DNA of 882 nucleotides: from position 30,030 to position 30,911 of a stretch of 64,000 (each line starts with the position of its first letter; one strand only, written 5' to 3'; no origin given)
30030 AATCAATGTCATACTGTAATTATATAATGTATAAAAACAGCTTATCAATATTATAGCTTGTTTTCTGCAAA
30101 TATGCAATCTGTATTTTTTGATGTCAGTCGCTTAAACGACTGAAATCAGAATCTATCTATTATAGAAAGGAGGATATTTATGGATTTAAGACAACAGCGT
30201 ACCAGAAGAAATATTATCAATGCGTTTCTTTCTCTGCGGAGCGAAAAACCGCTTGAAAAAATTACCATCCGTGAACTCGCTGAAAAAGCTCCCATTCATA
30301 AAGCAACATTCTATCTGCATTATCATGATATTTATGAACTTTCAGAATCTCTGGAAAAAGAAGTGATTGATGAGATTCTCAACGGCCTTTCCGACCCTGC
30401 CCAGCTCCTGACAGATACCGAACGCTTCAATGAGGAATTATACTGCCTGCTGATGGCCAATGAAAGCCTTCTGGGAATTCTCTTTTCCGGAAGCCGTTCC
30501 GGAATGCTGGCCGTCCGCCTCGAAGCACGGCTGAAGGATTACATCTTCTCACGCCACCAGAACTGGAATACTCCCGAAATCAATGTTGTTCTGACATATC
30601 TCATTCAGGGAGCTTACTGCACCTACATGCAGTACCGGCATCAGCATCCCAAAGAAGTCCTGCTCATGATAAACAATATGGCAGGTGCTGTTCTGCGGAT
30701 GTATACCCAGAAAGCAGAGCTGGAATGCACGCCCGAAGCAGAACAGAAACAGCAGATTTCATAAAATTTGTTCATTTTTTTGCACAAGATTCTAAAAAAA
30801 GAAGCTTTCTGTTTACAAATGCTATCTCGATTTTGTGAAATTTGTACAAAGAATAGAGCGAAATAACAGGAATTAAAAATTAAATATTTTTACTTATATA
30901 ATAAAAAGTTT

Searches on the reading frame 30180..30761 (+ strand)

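Call 24: search_protein_families(library=pfam, proteins=[window:30180-30761:+], max_evalue=0.001)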
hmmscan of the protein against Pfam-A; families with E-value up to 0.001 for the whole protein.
window:30180-30761:+ (194 aa): 1 family
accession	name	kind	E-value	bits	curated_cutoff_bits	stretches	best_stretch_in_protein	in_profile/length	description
PF00440.29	TetR_N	-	0.00032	20.9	24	1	12-54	1-43/47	Bacterial regulatory proteins, tetR family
